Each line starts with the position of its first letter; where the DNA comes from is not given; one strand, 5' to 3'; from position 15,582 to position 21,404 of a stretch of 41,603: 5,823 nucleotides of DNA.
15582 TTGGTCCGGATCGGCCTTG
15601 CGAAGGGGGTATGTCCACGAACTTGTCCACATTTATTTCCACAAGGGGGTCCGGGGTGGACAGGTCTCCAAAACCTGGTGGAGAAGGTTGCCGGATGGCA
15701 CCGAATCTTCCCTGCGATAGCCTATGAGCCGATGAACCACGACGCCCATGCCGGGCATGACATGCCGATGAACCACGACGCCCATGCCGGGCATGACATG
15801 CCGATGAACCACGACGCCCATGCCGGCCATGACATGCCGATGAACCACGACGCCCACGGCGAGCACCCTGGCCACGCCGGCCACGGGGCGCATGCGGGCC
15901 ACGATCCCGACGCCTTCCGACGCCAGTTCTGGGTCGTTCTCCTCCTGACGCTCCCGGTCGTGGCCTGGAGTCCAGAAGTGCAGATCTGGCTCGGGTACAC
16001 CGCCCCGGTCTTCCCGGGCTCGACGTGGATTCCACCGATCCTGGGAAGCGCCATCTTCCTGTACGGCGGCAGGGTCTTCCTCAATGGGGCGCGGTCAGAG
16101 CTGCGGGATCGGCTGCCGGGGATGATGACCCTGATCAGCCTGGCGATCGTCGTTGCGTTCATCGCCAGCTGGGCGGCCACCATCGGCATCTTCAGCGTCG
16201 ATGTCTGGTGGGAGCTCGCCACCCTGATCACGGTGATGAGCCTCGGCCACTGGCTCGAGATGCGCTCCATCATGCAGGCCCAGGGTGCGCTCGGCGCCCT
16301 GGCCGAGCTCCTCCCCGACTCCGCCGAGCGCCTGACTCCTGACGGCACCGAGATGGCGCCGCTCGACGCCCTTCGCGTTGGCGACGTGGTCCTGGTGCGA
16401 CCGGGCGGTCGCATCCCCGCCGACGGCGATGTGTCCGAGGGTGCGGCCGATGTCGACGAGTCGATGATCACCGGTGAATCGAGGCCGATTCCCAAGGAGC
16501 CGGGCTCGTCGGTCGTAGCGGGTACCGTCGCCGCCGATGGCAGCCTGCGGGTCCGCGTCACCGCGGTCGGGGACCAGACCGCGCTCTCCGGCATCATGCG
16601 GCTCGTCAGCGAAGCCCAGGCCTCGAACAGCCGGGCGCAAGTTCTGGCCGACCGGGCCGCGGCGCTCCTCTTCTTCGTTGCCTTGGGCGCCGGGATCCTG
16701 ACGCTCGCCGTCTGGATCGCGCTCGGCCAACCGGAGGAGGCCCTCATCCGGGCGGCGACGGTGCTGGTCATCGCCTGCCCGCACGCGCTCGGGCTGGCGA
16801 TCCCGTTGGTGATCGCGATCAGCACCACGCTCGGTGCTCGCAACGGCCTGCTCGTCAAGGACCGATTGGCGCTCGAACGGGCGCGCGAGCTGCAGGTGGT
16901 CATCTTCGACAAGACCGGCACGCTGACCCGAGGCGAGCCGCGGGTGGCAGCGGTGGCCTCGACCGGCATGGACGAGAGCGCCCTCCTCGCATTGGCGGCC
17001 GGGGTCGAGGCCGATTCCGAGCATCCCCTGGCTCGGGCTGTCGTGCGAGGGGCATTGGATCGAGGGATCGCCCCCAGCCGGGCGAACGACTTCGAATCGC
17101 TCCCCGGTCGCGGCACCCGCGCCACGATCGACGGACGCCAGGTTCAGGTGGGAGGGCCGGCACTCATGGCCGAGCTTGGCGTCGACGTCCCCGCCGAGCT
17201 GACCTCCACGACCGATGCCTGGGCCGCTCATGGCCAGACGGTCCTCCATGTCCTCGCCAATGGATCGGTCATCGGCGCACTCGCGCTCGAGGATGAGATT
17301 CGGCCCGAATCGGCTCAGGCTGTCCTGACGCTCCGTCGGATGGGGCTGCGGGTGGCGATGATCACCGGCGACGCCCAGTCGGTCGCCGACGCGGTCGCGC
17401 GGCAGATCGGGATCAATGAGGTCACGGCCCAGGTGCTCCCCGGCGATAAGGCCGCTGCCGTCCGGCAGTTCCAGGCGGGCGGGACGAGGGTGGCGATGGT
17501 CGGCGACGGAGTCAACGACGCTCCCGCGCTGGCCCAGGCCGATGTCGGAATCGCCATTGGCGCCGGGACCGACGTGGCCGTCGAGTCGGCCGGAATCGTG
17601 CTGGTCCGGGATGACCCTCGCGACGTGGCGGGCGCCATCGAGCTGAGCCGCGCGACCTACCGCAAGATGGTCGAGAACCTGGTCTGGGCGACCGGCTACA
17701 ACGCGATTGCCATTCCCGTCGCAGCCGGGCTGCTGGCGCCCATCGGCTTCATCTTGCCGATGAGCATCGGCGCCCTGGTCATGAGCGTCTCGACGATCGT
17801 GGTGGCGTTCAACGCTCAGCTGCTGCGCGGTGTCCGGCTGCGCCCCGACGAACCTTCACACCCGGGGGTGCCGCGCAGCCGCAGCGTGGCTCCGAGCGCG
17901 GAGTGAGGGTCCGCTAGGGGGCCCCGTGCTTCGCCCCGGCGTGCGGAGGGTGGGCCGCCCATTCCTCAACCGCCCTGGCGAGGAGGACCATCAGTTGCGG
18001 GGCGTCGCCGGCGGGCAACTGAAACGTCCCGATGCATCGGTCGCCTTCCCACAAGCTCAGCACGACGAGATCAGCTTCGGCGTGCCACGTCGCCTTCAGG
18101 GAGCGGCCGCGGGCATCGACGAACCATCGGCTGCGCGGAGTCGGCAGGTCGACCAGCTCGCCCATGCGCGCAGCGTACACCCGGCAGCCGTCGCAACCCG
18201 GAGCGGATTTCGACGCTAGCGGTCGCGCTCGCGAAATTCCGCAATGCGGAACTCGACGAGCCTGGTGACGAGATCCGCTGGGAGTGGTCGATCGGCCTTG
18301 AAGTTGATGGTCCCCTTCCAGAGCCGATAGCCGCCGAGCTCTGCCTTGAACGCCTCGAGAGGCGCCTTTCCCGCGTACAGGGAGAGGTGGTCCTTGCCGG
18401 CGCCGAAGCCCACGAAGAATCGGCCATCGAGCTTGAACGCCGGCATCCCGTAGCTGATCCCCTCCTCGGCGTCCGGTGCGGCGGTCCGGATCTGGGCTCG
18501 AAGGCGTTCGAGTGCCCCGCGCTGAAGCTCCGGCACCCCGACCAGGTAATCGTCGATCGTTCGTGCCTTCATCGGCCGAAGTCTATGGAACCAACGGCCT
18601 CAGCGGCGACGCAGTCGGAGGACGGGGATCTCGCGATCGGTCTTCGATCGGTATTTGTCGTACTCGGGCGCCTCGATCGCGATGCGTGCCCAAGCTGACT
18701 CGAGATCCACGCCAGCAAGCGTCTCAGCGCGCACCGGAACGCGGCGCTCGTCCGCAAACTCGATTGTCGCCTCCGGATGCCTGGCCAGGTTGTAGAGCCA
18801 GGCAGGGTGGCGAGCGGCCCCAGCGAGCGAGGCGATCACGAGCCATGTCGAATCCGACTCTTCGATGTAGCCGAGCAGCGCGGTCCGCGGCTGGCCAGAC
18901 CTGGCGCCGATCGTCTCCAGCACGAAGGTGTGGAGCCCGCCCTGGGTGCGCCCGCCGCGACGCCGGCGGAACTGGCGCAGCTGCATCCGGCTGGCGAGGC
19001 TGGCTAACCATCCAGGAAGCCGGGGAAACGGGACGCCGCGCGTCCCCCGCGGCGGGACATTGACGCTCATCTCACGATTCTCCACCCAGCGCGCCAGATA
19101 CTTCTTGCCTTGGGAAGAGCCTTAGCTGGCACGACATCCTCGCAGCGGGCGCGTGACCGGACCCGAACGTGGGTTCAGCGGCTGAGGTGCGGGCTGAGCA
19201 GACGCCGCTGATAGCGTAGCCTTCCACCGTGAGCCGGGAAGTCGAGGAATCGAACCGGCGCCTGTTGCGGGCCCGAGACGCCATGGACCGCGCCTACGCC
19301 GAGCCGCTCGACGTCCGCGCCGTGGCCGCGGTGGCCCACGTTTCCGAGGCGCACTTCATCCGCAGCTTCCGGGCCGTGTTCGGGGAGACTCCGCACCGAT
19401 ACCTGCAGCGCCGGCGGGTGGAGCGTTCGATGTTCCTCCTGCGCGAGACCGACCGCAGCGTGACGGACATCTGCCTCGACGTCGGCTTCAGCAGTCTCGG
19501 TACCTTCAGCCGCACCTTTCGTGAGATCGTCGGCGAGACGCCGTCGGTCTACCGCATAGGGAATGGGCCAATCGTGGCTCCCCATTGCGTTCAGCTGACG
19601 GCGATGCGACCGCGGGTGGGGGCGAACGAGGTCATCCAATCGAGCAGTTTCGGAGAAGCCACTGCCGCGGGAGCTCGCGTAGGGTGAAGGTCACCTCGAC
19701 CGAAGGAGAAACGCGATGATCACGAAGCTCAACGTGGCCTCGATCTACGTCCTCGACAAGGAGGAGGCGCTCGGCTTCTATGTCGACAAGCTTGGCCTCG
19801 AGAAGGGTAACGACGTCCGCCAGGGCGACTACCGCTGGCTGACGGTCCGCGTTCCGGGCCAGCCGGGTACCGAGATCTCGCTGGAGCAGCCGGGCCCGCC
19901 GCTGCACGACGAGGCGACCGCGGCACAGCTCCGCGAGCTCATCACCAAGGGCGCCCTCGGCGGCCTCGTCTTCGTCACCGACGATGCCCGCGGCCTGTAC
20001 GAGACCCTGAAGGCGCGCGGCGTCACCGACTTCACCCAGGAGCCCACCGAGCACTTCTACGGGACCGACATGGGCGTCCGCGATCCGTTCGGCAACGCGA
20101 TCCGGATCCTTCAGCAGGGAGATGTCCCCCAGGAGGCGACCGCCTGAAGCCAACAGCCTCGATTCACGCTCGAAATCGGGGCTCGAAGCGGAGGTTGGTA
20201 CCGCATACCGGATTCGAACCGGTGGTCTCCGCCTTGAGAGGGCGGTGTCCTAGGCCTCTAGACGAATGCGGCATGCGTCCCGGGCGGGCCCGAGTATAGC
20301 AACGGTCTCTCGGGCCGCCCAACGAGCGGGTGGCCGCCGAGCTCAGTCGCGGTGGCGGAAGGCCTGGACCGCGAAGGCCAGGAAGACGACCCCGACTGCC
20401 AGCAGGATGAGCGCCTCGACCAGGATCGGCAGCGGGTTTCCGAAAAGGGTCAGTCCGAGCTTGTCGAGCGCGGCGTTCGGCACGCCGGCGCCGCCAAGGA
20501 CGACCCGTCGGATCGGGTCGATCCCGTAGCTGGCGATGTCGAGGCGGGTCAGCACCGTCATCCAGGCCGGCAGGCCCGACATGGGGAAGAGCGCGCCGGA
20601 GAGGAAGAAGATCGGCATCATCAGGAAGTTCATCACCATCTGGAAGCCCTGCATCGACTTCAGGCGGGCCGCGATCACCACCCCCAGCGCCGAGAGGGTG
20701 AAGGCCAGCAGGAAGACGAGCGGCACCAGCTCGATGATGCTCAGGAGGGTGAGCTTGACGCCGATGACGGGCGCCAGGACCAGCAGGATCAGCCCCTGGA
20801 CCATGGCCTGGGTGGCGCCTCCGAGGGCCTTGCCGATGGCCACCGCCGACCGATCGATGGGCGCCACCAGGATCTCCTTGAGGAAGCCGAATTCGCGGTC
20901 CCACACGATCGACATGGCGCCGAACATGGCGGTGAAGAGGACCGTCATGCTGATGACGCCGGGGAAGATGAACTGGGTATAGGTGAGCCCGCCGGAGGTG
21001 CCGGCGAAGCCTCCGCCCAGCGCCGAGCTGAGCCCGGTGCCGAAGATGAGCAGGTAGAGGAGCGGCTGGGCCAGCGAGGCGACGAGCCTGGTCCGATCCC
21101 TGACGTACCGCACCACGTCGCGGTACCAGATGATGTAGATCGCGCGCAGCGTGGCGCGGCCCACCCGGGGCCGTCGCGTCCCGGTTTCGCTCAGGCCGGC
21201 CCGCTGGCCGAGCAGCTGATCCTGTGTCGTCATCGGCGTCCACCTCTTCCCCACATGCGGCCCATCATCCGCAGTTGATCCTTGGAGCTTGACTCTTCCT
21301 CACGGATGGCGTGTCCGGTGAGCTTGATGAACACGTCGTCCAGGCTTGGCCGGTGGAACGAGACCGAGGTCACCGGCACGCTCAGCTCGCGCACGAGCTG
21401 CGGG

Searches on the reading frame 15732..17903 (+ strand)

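Call 53: search_protein_families(library=pfam, proteins=[window:15732-17903:+], max_evalue=0.0001)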
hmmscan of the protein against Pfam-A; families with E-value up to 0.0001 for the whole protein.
window:15732-17903:+ (724 aa): 2 families
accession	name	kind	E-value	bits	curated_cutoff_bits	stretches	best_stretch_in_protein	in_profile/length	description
PF00122.25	E1-E2_ATPase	-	2.8e-49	167.5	28.1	1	192-370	1-180/181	E1-E2 ATPase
PF00702.32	Hydrolase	-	7.8e-36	124.7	26.4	1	388-604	2-191/191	haloacid dehalogenase-like hydrolase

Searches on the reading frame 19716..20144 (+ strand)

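Call 53: search_protein_families(library=pfam, proteins=[window:19716-20144:+], max_evalue=0.0001)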
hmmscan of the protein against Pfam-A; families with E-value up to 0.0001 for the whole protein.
window:19716-20144:+ (143 aa): 1 family
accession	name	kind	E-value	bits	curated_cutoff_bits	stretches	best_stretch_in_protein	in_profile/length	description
PF00903.31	Glyoxalase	-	3.2e-15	57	20.6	1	5-130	2-120/121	Glyoxalase/Bleomycin resistance protein/Dioxygenase superfamily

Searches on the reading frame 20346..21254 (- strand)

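Call 53: search_protein_families(library=pfam, proteins=[window:20346-21254:-], max_evalue=0.0001)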
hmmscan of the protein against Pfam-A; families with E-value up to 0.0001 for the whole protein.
window:20346-21254:- (303 aa): 3 families
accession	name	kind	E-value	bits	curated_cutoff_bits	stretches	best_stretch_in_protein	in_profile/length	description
PF01061.29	ABC2_membrane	-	4.2e-31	108.6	26.9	1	38-250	2-208/211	ABC-2 type transporter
PF12698.13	ABC2_membrane_3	-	1.3e-17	64.4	31.6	1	90-295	158-345/347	ABC-2 family transporter protein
PF12679.13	ABC2_membrane_2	-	3.2e-05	23.8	27.2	1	50-303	11-282/283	ABC-2 family transporter protein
